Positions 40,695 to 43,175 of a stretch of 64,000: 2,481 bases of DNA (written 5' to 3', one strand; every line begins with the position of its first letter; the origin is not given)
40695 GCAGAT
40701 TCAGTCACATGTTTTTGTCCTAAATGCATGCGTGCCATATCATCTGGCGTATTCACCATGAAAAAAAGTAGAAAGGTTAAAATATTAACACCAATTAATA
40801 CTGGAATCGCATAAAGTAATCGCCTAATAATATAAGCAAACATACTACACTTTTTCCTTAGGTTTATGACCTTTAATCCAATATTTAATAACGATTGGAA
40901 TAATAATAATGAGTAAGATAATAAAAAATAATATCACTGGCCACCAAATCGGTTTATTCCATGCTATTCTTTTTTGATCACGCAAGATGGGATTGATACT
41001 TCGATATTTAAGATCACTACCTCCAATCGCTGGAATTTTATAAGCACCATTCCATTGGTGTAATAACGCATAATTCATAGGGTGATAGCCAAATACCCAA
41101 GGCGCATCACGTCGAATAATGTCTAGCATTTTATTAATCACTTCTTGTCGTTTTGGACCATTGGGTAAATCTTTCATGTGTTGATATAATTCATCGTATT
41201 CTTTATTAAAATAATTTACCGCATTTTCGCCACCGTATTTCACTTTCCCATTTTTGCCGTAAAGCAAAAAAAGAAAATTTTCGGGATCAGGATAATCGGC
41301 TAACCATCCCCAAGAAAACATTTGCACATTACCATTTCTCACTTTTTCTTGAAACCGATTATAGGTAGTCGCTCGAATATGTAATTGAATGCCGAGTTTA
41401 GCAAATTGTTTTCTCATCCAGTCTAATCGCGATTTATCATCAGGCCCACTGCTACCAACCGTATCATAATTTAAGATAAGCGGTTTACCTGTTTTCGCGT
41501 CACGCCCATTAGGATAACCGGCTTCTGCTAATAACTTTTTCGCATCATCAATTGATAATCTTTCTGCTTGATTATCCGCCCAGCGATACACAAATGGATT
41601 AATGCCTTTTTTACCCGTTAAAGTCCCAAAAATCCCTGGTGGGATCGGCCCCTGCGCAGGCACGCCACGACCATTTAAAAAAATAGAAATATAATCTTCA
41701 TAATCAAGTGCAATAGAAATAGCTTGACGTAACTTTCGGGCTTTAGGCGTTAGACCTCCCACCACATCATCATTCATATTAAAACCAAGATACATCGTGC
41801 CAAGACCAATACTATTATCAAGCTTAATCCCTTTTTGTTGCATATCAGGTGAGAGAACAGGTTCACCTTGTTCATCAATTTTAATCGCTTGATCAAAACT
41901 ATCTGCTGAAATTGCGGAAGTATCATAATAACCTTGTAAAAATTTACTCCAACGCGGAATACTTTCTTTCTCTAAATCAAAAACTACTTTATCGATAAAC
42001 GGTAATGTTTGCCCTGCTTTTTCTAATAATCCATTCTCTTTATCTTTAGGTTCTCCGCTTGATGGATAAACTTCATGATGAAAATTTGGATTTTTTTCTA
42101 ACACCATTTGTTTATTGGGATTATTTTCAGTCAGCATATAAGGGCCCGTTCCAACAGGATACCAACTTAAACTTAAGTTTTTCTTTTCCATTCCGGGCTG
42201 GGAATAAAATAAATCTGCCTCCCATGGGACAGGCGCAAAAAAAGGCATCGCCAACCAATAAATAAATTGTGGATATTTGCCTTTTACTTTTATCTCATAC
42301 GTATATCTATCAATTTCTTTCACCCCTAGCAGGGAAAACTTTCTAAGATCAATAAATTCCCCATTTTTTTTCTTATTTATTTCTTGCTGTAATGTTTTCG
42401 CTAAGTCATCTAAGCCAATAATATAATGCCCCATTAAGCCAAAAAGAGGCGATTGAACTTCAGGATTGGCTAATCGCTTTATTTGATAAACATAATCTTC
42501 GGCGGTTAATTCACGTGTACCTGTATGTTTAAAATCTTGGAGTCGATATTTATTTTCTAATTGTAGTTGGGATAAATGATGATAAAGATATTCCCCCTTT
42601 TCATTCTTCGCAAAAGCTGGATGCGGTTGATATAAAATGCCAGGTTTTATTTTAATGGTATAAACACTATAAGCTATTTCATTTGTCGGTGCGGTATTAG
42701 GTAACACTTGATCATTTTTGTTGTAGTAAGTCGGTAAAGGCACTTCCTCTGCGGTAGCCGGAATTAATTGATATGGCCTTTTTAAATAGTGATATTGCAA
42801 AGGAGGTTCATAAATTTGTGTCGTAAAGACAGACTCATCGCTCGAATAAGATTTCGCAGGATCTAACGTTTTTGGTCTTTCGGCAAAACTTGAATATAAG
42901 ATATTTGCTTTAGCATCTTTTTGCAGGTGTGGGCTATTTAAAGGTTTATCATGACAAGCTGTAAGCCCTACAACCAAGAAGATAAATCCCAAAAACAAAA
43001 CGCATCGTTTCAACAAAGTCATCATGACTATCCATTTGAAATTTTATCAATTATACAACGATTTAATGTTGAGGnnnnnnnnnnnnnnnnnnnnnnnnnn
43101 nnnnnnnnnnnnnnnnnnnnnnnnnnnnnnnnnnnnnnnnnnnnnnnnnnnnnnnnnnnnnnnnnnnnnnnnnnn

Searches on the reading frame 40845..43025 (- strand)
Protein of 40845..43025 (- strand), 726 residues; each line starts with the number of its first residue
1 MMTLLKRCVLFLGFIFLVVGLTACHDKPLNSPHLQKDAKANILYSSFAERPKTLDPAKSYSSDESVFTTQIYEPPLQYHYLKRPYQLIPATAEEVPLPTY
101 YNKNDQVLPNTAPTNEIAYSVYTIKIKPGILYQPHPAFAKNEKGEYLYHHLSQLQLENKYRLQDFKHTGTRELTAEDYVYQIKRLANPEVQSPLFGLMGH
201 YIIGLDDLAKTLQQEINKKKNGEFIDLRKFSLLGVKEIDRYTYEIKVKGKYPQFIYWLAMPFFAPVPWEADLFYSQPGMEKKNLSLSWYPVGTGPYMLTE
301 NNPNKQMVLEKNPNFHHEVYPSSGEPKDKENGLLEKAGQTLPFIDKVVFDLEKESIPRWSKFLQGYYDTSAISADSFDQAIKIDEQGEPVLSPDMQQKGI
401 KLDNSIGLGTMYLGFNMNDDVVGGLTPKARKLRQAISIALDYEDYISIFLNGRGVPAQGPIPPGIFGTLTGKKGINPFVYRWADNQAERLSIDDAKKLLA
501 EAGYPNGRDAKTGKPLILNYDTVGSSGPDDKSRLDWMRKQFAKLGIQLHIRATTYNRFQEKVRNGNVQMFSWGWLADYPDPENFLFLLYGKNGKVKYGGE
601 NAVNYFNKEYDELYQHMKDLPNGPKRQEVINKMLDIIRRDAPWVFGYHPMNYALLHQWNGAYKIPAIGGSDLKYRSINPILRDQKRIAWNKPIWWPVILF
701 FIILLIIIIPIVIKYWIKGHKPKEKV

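Call 4: search_protein_families(library=pfam, proteins=[window:40845-43025:-], max_evalue=0.01)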
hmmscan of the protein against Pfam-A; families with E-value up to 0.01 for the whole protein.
window:40845-43025:- (726 aa): 1 family
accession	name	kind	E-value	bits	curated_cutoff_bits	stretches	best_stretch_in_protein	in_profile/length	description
PF00496.27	SBP_bac_5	-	9.7e-58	196.5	32.4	1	171-594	33-366/368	Bacterial extracellular solute-binding proteins, family 5 Middle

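Call 5: search_protein_families(library=ncbifam, proteins=[window:40845-43025:-], max_evalue=0.01)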
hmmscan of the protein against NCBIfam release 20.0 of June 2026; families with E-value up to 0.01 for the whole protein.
window:40845-43025:- (726 aa): 11 families
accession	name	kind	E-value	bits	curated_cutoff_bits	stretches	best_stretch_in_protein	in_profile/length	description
NF011684.0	PRK15104.1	equivalog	2.7e-21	75.9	947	2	430-663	313-525/543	oligopeptide ABC transporter substrate-binding protein OppA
NF043070.1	DppA_dipep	equivalog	3.3e-17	62.2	1005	1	396-654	278-511/535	dipeptide ABC transporter periplasmic-binding protein DppA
NF045467.1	Opp4A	equivalog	7.5e-17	60.8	650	1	428-648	315-527/556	oligopeptide ABC transporter substrate-binding protein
TIGR02294.1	nickel_nikA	equivalog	1.5e-16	60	393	2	483-641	306-465/501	nickel ABC transporter substrate-binding protein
NF045468.1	Opp5A_nikA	equivalog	8.8e-13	47.6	600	2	396-652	229-462/488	nickel ABC transporter substrate-binding protein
NF011942.0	PRK15413.1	equivalog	8.1e-12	44.6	594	1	429-645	282-479/512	glutathione ABC transporter substrate-binding protein GsiB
NF011689.0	PRK15109.1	equivalog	4.9e-10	38.7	560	1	232-317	157-239/547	ABC transporter substrate-binding protein SapA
NF007287.0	PRK09755.1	equivalog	2.2e-08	33.4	1098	1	530-662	390-516/535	ABC transporter substrate-binding protein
NF043077.1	MMSYN1_0169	equivalog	1.3e-07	30.5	650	1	547-587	690-731/896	oligopeptide ABC transporter substrate-binding protein OppA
NF047575.1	opine_bind_CntA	exception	3.5e-05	22.5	800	0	490-593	346-452/535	staphylopine-dependent metal ABC transporter substrate-binding lipoprotein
TIGR04028.1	SBP_KPN_01854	hypoth_equivalog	0.00016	20.4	468.5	1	491-641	318-472/509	TIGR04028 family ABC transporter substrate-binding protein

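Call 19: find_homologous_proteins(query=window:40845-43025:-, max_evalue=1e-30)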
Query window:40845-43025:- (726 aa): 8000 proteins with E <= 1e-30 among 8000 candidates; the best 120 are listed.
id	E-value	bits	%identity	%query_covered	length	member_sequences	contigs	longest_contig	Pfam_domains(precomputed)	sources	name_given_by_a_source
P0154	0.0e+0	1703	100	100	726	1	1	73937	PF00496.28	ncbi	-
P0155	0.0e+0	1145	66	99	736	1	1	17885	PF00496.28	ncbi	-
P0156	0.0e+0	1086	64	97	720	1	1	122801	PF00496.28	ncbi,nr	ncbi:MAG: ABC transporter substrate-binding protein [Legionellales bacterium]|nr:ABC transporter sub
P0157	0.0e+0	1072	64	98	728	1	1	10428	PF00496.28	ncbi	-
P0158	0.0e+0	1069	64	99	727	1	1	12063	PF00496.28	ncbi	-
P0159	0.0e+0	1054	62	99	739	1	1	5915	PF00496.28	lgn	-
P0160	0.0e+0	1048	62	97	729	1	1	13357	PF00496.28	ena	-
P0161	0.0e+0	1047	64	98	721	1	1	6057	PF00496.28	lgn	-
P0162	0.0e+0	1046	61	99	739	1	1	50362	PF00496.28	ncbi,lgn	-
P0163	0.0e+0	1041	63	98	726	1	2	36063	PF00496.28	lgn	-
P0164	0.0e+0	1039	61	97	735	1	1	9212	PF00496.28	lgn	-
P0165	0.0e+0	1036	61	100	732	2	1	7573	PF00496.28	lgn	-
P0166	0.0e+0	1031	61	99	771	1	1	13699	PF00496.28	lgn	-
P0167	0.0e+0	1030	61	98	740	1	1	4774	PF00496.28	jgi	-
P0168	0.0e+0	1030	62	96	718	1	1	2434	PF00496.28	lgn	-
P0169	0.0e+0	1028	59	98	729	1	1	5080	PF00496.28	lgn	-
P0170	0.0e+0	1026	61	98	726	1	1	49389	PF00496.28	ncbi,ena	-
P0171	0.0e+0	1026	59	100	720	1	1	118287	PF00496.28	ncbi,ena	-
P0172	0.0e+0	1020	61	99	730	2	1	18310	PF00496.28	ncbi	-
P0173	0.0e+0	1019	62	94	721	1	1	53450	PF00496.28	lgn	-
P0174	0.0e+0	1018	60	97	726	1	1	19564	PF00496.28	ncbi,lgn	-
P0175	0.0e+0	1018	60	99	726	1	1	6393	PF00496.28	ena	-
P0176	0.0e+0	1017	61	97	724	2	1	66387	PF00496.28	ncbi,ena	-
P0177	0.0e+0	1017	61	98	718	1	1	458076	PF00496.28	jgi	jgi:oligopeptide transport system substrate-binding protein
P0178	0.0e+0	1013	59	99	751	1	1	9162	PF00496.28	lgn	-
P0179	0.0e+0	1012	60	100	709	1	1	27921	PF00496.28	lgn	-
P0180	3.3e-298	1009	60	98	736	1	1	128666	PF00496.28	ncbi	-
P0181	1.0e-297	1008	59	99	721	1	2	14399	PF00496.28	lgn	-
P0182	1.1e-297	1008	60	99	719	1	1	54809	PF00496.28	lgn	-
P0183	2.2e-297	1007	60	99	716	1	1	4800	PF00496.28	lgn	-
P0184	4.3e-297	1006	61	97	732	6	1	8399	PF00496.28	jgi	-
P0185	8.1e-297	1005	61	96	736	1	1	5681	PF00496.28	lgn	-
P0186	3.6e-296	1003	60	96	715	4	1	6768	PF00496.28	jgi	jgi:ABC-type transport system substrate-binding protein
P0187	4.1e-296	1002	59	100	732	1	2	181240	PF00496.28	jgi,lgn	jgi:ABC-type transport system substrate-binding protein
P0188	4.8e-296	1002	60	98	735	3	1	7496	PF00496.28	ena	-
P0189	1.0e-295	1001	59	97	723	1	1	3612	PF00496.28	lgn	-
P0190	1.9e-295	1000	61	98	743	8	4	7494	PF00496.28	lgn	-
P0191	1.9e-295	1000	61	94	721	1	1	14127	PF00496.28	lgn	-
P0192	2.6e-295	1000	59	97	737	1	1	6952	PF00496.28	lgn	-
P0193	3.6e-295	999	61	96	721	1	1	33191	PF00496.28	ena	-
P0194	4.5e-295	999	58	100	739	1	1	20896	PF00496.28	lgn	-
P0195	8.9e-295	998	61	94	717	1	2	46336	PF00496.28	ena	-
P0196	9.3e-295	998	61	93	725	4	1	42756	PF00496.28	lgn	-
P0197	1.3e-294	997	59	95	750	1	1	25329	PF00496.28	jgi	-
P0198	1.7e-294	997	60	98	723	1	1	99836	PF00496.28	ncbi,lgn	ncbi:MAG: ABC transporter substrate-binding protein [Gammaproteobacteria bacterium]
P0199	2.0e-294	997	59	98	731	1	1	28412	PF00496.28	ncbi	-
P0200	6.3e-294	995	60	98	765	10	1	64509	PF00496.28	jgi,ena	-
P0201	6.6e-294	995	59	100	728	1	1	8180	PF00496.28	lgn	-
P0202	1.0e-293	995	60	97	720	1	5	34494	PF00496.28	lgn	-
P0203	1.2e-293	994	59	97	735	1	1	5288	PF00496.28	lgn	-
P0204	1.7e-293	994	59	99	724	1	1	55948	PF00496.28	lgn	-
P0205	1.9e-293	994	59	99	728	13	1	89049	PF00496.28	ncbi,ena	-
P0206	2.8e-293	993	61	94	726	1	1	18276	PF00496.28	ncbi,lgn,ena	-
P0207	3.3e-293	993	58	100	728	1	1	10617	PF00496.28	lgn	-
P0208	3.9e-293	993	60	97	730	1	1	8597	PF00496.28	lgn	-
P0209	5.8e-293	992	59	96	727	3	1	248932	PF00496.28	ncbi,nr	ncbi:MAG: ABC transporter substrate-binding protein [Gammaproteobacteria bacterium]|nr:ABC transport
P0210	6.7e-293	992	61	97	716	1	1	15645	PF00496.28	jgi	jgi:ABC-type transport system substrate-binding protein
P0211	7.3e-293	992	61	98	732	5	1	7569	PF00496.28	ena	-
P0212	7.3e-293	992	60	98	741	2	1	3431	PF00496.28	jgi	jgi:ABC-type transport system substrate-binding protein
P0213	8.6e-293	991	58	100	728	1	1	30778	PF00496.28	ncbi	-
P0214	1.1e-292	991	58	98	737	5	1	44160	PF00496.28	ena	-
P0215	1.4e-292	991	60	97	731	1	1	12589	PF00496.28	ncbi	-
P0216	2.5e-292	990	59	96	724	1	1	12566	PF00496.28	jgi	-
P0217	3.3e-292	990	60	97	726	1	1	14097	PF00496.28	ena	-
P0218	4.3e-292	989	61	97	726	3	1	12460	PF00496.28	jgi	-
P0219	4.7e-292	989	61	94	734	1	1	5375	PF00496.28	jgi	jgi:oligopeptide transport system substrate-binding protein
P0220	5.7e-292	989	60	96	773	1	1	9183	PF00496.28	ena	-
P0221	7.9e-292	988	60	97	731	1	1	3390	PF00496.28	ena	-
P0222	8.0e-292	988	62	96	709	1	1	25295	PF00496.28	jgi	jgi:ABC-type transport system substrate-binding protein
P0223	1.1e-291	988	61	95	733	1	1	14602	PF00496.28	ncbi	ncbi:ABC transporter substrate-binding protein [Kaarinaea lacus]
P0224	1.4e-291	988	59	95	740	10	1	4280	PF00496.28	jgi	jgi:ABC-type transport system substrate-binding protein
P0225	1.8e-291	987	59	97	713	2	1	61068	PF00496.28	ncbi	-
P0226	2.1e-291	987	58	97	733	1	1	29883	PF00496.28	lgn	-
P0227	2.2e-291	987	61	93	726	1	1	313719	PF00496.28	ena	-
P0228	2.4e-291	987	59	100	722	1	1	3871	PF00496.28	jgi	-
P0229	2.6e-291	987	60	97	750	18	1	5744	PF00496.28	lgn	-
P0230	2.7e-291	987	59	98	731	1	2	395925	PF00496.28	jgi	-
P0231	2.8e-291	986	59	96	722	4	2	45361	PF00496.28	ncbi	ncbi:MAG: ABC transporter substrate-binding protein [Gammaproteobacteria bacterium]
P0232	3.1e-291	986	60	97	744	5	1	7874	PF00496.28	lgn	-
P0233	3.2e-291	986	61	94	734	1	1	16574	PF00496.28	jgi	jgi:oligopeptide transport system substrate-binding protein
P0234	3.8e-291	986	58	99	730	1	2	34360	PF00496.28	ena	-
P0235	4.2e-291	986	60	93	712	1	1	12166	PF00496.28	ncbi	-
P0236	4.3e-291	986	60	95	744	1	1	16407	PF00496.28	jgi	jgi:ABC-type transport system substrate-binding protein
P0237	4.4e-291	986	60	97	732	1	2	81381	PF00496.28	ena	-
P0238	4.4e-291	986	61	93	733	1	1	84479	PF00496.28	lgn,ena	-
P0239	4.4e-291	986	58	99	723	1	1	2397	PF00496.28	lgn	-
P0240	4.8e-291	986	59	95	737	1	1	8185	PF00496.28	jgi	-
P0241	5.6e-291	985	61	94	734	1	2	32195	PF00496.28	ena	-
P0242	6.4e-291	985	60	95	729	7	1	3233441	PF00496.28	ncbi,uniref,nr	ncbi:ABC-type dipeptide transporter, periplasmic component [Thiohalobacter thiocyanaticus]|uniref:AB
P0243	6.5e-291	985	60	97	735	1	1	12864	PF00496.28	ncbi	-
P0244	6.7e-291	985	59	99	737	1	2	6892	PF00496.28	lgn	-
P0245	7.2e-291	985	59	97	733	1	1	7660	PF00496.28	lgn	-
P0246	7.5e-291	985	60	97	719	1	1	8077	PF00496.28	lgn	-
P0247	7.5e-291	985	61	94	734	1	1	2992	PF00496.28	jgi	jgi:ABC-type transport system substrate-binding protein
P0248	7.9e-291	985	61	94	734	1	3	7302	PF00496.28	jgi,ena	jgi:oligopeptide transport system substrate-binding protein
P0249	8.0e-291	985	61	92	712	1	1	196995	PF00496.28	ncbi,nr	ncbi:MAG: ABC transporter substrate-binding protein [Candidatus Manganitrophus sp.]|nr:ABC transport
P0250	8.4e-291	985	59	98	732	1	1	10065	PF00496.28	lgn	-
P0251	1.0e-290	985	58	100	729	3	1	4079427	PF00496.28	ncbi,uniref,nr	ncbi:extracellular solute-binding protein family 5 [Nitrosococcus halophilus Nc 4]|uniref:Extracellu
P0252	1.1e-290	984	58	97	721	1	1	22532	PF00496.28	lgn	-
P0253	1.1e-290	984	58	97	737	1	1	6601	PF00496.28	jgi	jgi:ABC-type transport system substrate-binding protein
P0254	1.3e-290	984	58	99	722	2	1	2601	PF00496.28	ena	-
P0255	1.5e-290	984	60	97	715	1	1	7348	PF00496.28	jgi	-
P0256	1.7e-290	984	58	98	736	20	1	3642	PF00496.28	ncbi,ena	-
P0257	1.8e-290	984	58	97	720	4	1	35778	PF00496.28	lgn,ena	-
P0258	1.8e-290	984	59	97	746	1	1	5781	PF00496.28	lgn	-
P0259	1.8e-290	984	60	95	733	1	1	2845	PF00496.28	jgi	jgi:ABC-type transport system substrate-binding protein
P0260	2.0e-290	984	59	97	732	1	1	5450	PF00496.28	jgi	-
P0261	2.9e-290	983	60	98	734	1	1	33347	PF00496.28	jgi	jgi:ABC-type transport system substrate-binding protein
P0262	2.9e-290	983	59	95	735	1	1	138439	PF00496.28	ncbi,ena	-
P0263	4.8e-290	982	60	98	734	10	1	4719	PF00496.28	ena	-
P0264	5.0e-290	982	60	98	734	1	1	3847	PF00496.28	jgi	jgi:ABC-type transport system substrate-binding protein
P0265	5.3e-290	982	60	98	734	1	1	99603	PF00496.28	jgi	jgi:ABC-type transport system substrate-binding protein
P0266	5.7e-290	982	60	97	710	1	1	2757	PF00496.28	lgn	-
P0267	6.9e-290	982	58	98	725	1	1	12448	PF00496.28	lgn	-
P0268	6.9e-290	982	60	98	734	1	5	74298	PF00496.28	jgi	jgi:ABC-type transport system substrate-binding protein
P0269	8.5e-290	982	59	99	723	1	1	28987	PF00496.28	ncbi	-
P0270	9.3e-290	981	59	98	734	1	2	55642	PF00496.28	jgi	jgi:ABC-type transport system substrate-binding protein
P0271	9.8e-290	981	60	99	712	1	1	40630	PF00496.28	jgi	jgi:peptide/nickel transport system substrate-binding protein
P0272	9.9e-290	981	59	97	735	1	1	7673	PF00496.28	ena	-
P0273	1.4e-289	981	59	98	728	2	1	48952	PF00496.28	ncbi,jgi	-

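Call 20: find_encoding_contigs(protein=P0156, flank=10000, max_places=2)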
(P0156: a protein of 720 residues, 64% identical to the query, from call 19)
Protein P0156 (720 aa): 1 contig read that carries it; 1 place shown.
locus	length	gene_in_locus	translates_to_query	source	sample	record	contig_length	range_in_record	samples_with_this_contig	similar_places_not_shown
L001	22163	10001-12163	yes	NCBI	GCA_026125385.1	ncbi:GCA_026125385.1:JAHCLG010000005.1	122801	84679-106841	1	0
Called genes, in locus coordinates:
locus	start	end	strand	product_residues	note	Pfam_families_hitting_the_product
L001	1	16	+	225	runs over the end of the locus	PF22935:RM44_endonuclase (weak), PF14622:Ribonucleas_3_3, PF00636:Ribonuclease_3, PF00035:dsrm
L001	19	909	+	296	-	PF00009:GTP_EFTU (weak), PF00350:Dynamin_N (weak), PF01926:MMR_HSR1, PF02421:FeoB_N, PF03193:RsgA_GTPase (faint), PF04548:AIG1, PF07650:KH_2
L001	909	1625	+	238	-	PF11967:RecO_N, PF02565:RecO_C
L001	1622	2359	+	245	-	PF03740:PdxJ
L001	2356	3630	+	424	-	PF03702:AnmK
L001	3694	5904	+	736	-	-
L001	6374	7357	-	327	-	PF09924:LPG_synthase_C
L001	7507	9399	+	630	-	PF13623:SurA_N_2, PF13624:SurA_N_3, PF09312:SurA_N (weak), PF13145:Rotamase_2, PF00639:Rotamase, PF13616:Rotamase_3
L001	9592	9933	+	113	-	PF11743:DUF3301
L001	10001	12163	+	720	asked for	PF00496:SBP_bac_5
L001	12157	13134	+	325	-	PF19300:BPD_transp_1_N (weak), PF00528:BPD_transp_1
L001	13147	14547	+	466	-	PF00528:BPD_transp_1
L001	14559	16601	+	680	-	PF01078:Mg_chelatase (faint), PF00004:AAA (faint), PF00005:ABC_tran, PF13304:AAA_21 (weak), PF08352:oligo_HPY, PF02463:SMC_N (weak), PF00005:ABC_tran, PF08352:oligo_HPY, +2 more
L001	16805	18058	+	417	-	PF12704:MacB_PCD, PF02687:FtsX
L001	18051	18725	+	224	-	PF02463:SMC_N (faint), PF00005:ABC_tran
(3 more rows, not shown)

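Call 21: find_encoding_contigs(protein=P0251, flank=10000, max_places=2)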
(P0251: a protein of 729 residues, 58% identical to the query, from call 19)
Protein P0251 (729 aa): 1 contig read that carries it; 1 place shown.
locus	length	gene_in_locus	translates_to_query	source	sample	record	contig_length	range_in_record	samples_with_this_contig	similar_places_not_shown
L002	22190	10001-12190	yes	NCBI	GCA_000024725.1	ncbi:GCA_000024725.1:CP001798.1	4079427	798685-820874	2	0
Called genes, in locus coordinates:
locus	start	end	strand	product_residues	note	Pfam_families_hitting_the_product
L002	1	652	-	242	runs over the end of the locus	-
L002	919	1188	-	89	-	-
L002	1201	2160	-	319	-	-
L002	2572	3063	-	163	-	PF04471:Mrr_cat, PF22722:NA-iREase1 (weak), PF01396:Zn_ribbon_Top1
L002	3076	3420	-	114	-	PF18602:Rap1a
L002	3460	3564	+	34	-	-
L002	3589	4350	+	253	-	PF04972:BON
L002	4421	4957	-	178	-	-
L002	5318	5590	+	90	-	PF00216:Bac_DNA_binding, PF18291:HU-HIG (weak)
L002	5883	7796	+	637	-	PF13623:SurA_N_2, PF13624:SurA_N_3, PF13145:Rotamase_2, PF13616:Rotamase_3, PF00639:Rotamase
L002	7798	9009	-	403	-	PF00375:SDF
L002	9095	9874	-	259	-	PF00106:adh_short, PF13561:adh_short_C2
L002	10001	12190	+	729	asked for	PF00496:SBP_bac_5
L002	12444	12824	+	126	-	PF05685:Uma2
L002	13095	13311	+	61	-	PF21748:UPF0150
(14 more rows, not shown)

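Call 22: find_encoding_contigs(protein=P0155, flank=10000, max_places=2)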
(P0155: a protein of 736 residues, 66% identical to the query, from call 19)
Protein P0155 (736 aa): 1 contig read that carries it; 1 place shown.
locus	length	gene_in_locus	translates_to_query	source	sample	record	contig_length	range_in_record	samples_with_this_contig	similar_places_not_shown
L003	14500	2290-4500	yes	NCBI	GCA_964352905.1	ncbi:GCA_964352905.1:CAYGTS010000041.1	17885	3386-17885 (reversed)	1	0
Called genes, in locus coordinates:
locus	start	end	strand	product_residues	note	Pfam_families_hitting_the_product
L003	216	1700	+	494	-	PF13623:SurA_N_2, PF13624:SurA_N_3, PF13145:Rotamase_2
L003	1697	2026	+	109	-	PF11743:DUF3301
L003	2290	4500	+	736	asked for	PF00496:SBP_bac_5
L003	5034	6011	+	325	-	PF19300:BPD_transp_1_N (weak), PF00528:BPD_transp_1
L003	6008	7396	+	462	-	PF00528:BPD_transp_1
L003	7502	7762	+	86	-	PF27535:RelB3_C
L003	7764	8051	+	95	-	PF05016:ParE_toxin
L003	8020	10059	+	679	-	PF00005:ABC_tran, PF02463:SMC_N, PF00004:AAA (faint), PF13304:AAA_21 (faint), PF08352:oligo_HPY, PF00005:ABC_tran, PF02463:SMC_N (weak), PF08352:oligo_HPY, +1 more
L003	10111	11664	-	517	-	PF01464:SLT, PF23577:LysM_RLK (faint), PF23446:LysM1_NFP_LYK (faint), PF01476:LysM, PF23473:LysM3_LYK4_5 (faint), PF01476:LysM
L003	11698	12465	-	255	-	PF00753:Lactamase_B, PF16123:HAGH_C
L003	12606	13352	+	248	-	PF13489:Methyltransf_23, PF08241:Methyltransf_11, PF01209:Ubie_methyltran (weak)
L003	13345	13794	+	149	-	PF00075:RNase_H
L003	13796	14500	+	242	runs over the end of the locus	PF00929:RNase_T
